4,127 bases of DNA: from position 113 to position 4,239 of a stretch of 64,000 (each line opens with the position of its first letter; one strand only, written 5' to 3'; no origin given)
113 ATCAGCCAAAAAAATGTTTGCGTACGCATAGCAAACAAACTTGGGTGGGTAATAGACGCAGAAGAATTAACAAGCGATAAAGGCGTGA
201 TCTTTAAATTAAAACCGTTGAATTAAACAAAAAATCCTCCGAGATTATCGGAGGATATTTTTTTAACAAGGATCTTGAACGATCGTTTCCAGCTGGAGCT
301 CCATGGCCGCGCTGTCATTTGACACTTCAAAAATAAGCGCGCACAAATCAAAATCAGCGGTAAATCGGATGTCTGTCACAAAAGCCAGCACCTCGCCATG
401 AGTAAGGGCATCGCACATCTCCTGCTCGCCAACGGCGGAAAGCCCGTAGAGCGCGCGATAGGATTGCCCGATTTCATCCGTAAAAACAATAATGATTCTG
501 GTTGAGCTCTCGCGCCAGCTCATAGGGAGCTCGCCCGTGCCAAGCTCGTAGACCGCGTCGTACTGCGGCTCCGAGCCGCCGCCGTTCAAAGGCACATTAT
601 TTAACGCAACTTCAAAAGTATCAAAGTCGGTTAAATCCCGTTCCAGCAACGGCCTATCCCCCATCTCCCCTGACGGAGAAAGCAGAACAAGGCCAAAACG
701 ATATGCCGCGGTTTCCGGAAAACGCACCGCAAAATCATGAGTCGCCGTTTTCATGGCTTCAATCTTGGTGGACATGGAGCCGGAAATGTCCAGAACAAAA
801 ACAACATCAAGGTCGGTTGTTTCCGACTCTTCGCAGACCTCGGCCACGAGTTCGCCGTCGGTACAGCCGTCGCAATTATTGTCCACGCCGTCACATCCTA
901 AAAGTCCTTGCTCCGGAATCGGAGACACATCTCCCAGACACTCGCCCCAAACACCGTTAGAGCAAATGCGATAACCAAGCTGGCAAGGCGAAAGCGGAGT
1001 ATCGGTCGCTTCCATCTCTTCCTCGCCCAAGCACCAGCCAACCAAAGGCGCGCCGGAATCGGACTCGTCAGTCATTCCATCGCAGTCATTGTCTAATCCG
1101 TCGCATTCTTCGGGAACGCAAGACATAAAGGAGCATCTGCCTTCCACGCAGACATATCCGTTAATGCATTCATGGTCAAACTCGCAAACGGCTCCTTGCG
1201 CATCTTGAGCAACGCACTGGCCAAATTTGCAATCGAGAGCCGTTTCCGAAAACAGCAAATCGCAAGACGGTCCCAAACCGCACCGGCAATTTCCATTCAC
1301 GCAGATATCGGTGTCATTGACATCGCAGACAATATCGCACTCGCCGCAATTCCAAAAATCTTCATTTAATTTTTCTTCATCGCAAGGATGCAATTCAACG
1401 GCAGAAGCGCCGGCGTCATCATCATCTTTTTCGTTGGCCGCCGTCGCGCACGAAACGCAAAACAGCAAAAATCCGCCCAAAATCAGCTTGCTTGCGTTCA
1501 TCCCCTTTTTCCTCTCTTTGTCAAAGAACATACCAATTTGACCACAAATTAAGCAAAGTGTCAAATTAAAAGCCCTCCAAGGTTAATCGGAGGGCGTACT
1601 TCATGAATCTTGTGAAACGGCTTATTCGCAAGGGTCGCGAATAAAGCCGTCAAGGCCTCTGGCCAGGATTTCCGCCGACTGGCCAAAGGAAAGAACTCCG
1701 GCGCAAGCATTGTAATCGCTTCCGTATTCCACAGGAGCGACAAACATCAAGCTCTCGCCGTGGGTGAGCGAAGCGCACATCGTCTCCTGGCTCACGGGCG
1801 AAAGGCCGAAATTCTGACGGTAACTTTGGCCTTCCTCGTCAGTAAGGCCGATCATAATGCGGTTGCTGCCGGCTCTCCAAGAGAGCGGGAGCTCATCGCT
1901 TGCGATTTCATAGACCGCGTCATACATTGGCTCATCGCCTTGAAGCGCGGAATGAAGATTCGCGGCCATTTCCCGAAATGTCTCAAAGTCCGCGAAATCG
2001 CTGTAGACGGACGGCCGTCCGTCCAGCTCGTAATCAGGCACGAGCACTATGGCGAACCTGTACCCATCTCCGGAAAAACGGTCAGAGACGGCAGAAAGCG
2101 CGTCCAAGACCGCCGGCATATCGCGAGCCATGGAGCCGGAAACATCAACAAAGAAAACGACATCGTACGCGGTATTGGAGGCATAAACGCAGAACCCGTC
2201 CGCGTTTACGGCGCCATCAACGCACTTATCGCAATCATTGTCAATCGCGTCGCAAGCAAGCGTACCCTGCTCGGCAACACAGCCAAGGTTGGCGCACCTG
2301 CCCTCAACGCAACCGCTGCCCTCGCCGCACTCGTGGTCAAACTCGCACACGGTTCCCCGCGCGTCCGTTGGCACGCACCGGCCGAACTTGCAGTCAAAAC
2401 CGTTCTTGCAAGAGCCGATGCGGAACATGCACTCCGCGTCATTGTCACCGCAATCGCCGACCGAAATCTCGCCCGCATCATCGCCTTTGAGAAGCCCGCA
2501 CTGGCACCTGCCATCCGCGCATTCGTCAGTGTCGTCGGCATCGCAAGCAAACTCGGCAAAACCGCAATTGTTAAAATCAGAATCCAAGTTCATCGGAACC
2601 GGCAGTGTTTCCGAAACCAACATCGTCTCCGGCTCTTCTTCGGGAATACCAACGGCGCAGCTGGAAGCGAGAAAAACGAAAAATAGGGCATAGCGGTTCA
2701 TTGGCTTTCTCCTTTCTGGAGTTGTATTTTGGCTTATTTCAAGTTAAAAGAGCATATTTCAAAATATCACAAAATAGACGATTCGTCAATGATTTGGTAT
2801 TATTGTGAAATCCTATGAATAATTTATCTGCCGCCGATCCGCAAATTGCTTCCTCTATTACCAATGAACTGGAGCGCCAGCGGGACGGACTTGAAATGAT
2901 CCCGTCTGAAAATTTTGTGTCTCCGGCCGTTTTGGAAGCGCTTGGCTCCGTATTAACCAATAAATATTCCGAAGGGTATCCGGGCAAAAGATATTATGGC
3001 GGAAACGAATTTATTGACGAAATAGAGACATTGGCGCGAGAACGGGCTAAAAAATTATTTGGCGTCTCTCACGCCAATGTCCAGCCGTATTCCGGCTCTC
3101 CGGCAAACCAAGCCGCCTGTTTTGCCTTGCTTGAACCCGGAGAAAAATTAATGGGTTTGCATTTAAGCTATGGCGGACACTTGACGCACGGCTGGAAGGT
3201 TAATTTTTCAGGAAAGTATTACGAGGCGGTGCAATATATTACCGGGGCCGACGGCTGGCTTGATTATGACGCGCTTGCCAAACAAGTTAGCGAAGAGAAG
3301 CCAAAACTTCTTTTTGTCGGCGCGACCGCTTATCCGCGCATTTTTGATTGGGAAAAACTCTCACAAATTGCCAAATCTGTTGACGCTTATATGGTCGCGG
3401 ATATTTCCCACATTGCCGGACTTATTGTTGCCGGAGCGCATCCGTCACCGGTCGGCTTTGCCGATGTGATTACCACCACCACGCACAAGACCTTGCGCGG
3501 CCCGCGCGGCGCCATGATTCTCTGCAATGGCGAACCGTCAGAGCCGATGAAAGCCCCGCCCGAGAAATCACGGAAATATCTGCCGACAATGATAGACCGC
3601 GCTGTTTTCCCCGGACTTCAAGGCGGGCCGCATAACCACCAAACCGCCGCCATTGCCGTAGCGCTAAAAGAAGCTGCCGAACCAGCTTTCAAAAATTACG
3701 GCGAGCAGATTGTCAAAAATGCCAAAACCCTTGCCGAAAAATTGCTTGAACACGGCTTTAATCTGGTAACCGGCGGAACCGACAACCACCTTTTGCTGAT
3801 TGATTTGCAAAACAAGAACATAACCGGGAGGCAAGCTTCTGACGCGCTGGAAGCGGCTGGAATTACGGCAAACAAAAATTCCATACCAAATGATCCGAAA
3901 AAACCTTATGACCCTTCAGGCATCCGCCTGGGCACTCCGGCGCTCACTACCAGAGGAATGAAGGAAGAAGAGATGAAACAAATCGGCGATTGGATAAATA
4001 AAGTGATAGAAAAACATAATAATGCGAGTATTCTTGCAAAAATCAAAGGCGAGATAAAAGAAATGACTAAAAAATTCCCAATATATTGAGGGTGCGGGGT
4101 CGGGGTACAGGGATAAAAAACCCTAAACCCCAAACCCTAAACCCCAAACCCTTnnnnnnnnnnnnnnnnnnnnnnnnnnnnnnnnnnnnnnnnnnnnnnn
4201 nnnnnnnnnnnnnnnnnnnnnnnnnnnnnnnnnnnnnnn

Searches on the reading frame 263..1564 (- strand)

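Call 54: search_protein_families(library=pfam, proteins=[window:263-1564:-], max_evalue=0.00001)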
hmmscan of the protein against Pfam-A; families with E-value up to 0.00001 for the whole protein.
window:263-1564:- (433 aa): 2 families
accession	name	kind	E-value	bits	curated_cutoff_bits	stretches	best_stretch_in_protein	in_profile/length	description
PF13519.12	VWA_2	-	1.7e-06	29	27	1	254-364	1-106/107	von Willebrand factor type A domain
PF00092.34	VWA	-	2e-06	28.6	23.8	1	253-368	1-115/174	von Willebrand factor type A domain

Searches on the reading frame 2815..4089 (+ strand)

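Call 54: search_protein_families(library=pfam, proteins=[window:2815-4089:+], max_evalue=0.00001)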
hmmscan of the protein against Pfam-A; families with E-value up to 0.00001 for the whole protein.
window:2815-4089:+ (424 aa): 1 family
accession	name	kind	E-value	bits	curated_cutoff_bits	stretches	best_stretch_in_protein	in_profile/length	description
PF00464.25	SHMT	-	3.8e-163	543.2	27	1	4-394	1-399/399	Serine hydroxymethyltransferase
